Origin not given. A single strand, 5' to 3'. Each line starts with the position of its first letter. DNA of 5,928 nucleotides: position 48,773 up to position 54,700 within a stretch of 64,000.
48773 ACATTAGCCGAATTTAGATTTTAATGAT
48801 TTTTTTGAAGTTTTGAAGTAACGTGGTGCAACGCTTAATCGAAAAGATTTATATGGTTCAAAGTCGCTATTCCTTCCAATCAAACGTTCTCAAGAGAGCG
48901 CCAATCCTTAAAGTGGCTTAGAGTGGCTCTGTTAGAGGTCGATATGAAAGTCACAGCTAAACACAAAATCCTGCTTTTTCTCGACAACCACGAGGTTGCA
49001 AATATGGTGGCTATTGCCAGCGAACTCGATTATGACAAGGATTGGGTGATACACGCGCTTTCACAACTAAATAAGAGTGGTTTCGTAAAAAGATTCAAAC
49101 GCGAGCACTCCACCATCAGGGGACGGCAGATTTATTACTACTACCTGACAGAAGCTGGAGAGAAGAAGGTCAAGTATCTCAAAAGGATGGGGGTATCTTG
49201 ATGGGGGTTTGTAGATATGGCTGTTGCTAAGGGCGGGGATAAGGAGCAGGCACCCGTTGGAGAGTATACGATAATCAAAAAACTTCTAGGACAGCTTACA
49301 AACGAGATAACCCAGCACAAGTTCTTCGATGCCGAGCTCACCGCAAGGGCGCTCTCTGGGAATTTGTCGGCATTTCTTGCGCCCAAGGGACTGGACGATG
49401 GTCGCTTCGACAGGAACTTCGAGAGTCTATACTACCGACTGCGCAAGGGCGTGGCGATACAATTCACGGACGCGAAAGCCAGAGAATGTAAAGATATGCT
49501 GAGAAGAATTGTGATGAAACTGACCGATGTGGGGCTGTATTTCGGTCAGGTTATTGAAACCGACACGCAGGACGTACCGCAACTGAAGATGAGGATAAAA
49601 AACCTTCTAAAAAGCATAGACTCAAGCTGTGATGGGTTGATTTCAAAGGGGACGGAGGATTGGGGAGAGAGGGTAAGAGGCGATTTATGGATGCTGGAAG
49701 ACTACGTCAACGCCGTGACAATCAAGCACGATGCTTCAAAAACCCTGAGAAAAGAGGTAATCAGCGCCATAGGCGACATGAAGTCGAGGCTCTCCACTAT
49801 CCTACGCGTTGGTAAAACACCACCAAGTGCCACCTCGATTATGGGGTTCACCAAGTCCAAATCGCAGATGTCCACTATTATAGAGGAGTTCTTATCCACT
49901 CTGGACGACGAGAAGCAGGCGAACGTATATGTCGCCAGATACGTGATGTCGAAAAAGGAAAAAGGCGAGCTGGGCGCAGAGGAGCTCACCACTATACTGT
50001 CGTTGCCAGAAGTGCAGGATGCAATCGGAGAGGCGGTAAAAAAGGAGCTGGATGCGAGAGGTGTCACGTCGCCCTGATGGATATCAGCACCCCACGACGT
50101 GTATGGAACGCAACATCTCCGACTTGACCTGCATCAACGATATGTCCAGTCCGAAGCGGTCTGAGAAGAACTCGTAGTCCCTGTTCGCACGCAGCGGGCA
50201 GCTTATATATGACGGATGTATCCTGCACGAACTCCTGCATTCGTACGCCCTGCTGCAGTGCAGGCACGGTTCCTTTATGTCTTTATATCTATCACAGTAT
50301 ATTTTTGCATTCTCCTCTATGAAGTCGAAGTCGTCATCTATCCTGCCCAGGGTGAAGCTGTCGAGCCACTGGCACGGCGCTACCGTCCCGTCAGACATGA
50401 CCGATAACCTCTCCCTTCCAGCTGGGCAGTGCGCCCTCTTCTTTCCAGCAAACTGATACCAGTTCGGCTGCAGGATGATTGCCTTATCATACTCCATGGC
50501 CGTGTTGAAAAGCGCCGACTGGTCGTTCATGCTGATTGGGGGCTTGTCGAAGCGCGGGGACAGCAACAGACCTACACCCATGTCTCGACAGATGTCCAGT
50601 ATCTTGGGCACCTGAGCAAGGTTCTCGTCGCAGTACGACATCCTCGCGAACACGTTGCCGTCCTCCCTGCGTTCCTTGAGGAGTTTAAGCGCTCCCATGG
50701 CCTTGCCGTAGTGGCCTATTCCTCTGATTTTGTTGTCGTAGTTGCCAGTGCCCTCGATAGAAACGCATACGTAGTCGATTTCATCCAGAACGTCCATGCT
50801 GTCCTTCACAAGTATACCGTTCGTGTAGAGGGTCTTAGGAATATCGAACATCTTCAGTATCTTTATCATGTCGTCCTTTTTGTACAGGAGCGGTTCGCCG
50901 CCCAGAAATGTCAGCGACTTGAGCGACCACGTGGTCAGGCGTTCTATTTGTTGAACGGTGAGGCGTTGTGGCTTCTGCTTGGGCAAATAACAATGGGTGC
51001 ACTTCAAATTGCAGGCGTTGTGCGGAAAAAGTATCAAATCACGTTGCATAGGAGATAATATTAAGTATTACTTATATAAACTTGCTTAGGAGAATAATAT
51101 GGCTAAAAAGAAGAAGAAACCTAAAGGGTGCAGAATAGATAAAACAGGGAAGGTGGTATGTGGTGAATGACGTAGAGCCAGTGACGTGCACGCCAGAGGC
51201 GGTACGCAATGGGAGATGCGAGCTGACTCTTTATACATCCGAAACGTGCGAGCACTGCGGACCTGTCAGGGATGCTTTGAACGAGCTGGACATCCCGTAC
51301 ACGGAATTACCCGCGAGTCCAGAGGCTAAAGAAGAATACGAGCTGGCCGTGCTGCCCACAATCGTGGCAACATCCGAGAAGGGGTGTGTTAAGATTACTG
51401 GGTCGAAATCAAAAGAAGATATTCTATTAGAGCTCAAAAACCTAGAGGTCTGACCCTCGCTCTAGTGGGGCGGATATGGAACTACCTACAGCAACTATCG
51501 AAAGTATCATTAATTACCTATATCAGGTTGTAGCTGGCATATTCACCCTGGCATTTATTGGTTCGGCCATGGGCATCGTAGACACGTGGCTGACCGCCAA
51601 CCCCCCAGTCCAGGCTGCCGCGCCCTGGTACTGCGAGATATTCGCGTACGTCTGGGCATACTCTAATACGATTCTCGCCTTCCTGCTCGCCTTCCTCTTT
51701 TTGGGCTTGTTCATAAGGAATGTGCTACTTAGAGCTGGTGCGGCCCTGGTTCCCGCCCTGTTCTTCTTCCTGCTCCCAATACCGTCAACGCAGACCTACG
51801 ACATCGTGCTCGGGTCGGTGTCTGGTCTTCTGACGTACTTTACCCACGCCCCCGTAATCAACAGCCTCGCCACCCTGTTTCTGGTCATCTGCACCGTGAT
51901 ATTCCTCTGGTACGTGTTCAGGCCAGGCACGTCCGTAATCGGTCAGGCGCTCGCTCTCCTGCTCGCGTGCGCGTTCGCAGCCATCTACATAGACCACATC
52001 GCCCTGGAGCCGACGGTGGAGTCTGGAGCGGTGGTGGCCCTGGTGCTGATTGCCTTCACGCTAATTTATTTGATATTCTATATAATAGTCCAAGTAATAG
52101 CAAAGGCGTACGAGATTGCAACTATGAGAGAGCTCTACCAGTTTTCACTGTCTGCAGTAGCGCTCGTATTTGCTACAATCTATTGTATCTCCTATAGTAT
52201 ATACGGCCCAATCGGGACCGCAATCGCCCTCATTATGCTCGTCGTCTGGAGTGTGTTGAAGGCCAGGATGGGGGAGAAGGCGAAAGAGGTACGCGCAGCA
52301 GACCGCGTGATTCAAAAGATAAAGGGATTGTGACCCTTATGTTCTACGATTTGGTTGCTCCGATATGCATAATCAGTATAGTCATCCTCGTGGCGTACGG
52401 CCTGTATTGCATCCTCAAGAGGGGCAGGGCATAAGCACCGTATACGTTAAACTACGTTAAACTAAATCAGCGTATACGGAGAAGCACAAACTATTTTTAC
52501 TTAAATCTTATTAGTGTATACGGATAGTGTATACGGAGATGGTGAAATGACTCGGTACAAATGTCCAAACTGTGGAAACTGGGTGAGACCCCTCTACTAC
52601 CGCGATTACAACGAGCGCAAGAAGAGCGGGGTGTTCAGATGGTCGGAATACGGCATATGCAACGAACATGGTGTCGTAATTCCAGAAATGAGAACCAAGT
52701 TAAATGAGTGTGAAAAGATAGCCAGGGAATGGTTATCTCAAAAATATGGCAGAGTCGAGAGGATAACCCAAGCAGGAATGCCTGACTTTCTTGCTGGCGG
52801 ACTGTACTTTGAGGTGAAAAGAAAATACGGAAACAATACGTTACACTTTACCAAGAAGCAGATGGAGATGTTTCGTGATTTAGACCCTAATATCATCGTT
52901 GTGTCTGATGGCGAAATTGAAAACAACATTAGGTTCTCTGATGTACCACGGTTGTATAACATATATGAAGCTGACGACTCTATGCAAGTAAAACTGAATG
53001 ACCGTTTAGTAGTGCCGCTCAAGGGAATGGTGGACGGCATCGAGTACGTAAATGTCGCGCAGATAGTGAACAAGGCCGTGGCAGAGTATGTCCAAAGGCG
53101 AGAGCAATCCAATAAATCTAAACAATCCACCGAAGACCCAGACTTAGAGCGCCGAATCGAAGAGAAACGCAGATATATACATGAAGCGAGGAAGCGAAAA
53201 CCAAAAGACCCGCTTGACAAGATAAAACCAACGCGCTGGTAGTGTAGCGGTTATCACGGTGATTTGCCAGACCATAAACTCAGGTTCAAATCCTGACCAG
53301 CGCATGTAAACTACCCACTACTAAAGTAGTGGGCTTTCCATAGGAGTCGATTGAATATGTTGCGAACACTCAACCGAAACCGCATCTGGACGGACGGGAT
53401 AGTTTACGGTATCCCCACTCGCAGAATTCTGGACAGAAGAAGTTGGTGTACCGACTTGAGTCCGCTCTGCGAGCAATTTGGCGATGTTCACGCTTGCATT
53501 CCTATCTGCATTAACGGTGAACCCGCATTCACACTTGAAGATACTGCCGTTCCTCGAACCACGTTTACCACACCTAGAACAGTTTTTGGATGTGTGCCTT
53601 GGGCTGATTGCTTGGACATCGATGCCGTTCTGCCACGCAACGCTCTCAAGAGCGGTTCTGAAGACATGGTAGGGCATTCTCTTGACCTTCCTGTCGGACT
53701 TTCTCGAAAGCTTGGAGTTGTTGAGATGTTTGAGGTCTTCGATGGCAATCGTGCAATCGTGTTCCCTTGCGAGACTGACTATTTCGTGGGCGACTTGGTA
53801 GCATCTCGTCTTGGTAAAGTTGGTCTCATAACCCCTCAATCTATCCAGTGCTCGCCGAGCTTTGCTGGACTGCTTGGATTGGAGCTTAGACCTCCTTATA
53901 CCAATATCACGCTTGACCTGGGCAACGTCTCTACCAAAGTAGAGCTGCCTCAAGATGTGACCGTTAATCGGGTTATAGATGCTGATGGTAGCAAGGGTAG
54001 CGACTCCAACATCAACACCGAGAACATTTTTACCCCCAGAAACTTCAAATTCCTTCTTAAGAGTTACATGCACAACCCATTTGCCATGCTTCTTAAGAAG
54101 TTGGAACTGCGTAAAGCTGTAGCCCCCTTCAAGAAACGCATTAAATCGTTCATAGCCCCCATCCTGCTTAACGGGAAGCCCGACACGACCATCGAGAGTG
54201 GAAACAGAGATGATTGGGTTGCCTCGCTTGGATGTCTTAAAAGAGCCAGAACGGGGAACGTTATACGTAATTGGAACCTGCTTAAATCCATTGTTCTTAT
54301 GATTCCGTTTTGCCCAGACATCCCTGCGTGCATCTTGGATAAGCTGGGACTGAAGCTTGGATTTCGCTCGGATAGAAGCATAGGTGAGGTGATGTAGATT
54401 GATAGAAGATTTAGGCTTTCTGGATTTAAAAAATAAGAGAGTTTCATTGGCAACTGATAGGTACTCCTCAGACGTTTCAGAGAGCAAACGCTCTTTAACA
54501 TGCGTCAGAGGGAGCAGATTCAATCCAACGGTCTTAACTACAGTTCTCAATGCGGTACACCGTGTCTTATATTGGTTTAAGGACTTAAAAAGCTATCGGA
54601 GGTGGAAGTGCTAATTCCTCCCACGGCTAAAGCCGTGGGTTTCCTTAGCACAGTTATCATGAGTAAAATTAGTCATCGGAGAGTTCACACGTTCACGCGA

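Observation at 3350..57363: Element-wide 17-bp semi-palindromic box (at least 27 copies) with block-wise polarity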

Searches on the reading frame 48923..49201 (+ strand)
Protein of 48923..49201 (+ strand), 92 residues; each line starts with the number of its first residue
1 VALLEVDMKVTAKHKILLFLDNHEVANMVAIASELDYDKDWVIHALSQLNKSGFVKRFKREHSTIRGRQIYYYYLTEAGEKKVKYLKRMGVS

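Call 20: search_protein_families(library=pfam, proteins=[window:48923-49201:+], max_evalue=0.01)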
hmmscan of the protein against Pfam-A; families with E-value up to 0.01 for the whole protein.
window:48923-49201:+ (92 aa): 4 families
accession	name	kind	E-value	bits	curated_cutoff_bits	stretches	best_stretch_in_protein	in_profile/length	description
PF13814.12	Replic_Relax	-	3.1e-05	24.6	25.3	1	19-83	3-70/191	Replication-relaxation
PF03551.20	PadR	-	0.002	18.5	27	1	45-83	37-73/75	Transcriptional regulator PadR-like family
PF01047.28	MarR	-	0.0021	18.4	24.6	1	13-60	5-52/59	MarR family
PF01978.25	TrmB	-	0.0021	18.3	25.6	1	20-71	17-62/68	Sugar-specific transcriptional regulator TrmB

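Call 39: find_homologous_proteins(query=window:48944-49201:+, max_evalue=0.01)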
Query window:48944-49201:+ (85 aa): 2 proteins with E <= 0.01 among 3 candidates.
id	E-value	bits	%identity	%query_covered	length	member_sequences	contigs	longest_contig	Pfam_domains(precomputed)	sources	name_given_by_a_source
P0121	4.7e-49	181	100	100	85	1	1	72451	PF13814.13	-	-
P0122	5.3e-41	155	86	100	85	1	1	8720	PF13814.13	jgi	-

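Call 40: find_encoding_contigs(protein=P0122, flank=10000)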
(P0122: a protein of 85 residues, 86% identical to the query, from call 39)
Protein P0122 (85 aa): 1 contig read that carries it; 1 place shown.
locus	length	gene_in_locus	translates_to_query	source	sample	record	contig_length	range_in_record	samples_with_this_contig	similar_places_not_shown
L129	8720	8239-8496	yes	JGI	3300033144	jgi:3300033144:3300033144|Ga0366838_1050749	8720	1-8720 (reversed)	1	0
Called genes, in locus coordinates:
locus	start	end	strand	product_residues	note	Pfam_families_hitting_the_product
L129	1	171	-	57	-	?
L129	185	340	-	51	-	-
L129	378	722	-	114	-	-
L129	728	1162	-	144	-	-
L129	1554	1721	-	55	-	-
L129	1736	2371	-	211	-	-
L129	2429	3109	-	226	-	PF15601:Imm70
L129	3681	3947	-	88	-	-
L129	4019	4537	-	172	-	-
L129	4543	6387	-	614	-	PF00092:VWA (weak)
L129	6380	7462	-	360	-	PF07728:AAA_5, PF08406:CbbQ_C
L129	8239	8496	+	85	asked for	PF13814:Replic_Relax (weak)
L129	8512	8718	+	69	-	?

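Call 62: search_protein_representatives(protein=P0121)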
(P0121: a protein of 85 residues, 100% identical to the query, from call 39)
Query: 85 residues. Proteins with E-value up to 0.001 (for the whole library): 3; up to 1e-10: 2; up to 1e-30: 1. The best 3 are listed.
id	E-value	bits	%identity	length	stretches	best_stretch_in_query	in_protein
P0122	1.7e-41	155.4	86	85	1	1-85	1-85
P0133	1.5e-12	63.3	45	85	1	1-83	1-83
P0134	4.9e-07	45.8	34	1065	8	42-83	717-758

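Call 63: find_encoding_contigs(protein=P0133, flank=10000)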
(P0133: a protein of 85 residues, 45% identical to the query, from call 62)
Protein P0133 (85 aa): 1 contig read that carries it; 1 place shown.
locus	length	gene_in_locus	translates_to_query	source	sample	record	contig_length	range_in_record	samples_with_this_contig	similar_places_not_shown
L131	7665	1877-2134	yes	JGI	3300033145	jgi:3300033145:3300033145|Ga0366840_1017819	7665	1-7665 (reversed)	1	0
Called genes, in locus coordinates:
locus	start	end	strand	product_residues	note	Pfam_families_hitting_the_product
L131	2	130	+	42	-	?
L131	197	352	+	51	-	PF04014:MazE_antitoxin (weak)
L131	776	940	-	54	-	-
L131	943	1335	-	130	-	-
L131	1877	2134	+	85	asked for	-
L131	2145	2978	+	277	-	-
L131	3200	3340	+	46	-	-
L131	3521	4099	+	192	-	-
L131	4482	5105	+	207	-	-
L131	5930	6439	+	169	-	-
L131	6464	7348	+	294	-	-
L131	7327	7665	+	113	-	?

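Call 75: find_encoding_contigs(protein=L131:6464-7348:+, flank=10000)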
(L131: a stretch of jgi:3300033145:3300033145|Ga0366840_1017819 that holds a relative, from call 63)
Protein L131:6464-7348:+ (294 aa): 1 contig read that carries it; 1 place shown.
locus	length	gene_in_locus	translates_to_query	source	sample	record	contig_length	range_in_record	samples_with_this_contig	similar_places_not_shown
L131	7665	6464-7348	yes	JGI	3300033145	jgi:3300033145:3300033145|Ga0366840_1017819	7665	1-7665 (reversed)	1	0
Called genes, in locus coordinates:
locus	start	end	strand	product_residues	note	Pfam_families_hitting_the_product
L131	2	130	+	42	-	?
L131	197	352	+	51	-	PF04014:MazE_antitoxin (weak)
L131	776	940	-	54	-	-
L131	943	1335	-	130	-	-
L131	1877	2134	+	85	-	-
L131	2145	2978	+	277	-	-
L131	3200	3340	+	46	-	-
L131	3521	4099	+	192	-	-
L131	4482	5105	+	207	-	-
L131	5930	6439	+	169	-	-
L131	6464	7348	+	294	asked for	-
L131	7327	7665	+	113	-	?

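Call 76: find_encoding_contigs(protein=L131:943-1335:-, flank=10000)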
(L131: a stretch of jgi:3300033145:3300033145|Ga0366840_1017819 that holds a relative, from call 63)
Protein L131:943-1335:- (130 aa): 1 contig read that carries it; 1 place shown.
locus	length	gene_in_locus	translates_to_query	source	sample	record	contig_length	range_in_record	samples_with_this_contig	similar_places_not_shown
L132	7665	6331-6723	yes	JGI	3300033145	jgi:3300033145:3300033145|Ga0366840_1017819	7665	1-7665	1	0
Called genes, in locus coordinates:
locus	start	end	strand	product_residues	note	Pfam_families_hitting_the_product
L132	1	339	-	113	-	?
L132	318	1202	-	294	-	-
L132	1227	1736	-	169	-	-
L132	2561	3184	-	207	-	-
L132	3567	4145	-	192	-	-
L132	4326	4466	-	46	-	-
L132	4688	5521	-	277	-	-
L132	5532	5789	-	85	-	-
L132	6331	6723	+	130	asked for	-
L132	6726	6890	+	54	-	-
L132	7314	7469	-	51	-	PF04014:MazE_antitoxin (weak)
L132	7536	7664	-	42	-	?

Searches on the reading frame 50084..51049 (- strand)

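Call 20: search_protein_families(library=pfam, proteins=[window:50084-51049:-], max_evalue=0.01)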
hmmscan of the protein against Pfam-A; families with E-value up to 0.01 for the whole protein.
window:50084-51049:- (321 aa): 3 families
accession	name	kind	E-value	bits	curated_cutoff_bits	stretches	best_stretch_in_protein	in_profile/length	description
PF04055.27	Radical_SAM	-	3.1e-15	57.2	29.5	1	9-152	3-164/166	Radical SAM superfamily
PF13186.11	SPASM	-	0.00022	21.9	21.5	1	208-265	1-66/67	Iron-sulfur cluster-binding domain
PF13353.11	Fer4_12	-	0.00028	21.6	22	1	11-85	13-98/137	4Fe-4S single cluster domain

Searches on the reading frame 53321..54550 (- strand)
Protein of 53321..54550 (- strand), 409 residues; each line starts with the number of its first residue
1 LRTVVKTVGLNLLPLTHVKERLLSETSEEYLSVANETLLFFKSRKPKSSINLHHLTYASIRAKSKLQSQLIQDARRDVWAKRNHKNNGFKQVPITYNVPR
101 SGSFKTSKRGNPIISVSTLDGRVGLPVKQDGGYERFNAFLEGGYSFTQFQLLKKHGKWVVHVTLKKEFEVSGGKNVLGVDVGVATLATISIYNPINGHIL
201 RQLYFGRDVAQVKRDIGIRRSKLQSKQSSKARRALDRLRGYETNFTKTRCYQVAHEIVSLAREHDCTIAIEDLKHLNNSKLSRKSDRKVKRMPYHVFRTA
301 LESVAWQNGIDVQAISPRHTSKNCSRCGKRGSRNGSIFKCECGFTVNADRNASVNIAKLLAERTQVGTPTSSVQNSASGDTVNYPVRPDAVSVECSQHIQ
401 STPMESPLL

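Call 10: search_protein_families(library=pfam, proteins=[window:53321-54550:-], max_evalue=0.01)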
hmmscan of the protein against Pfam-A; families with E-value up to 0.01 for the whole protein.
window:53321-54550:- (409 aa): 3 families
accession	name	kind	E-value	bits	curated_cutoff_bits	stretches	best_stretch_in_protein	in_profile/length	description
PF07282.18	Cas12f1-like_TNB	-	1.9e-17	63.6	26.3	1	294-356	1-60/60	Cas12f1-like, TNB domain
PF01385.25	OrfB_IS605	-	0.00011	22.9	30.5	1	165-276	7-114/120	Probable transposase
PF03107.22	C1_2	-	0.0008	20.1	26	1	316-347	12-44/48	C1 domain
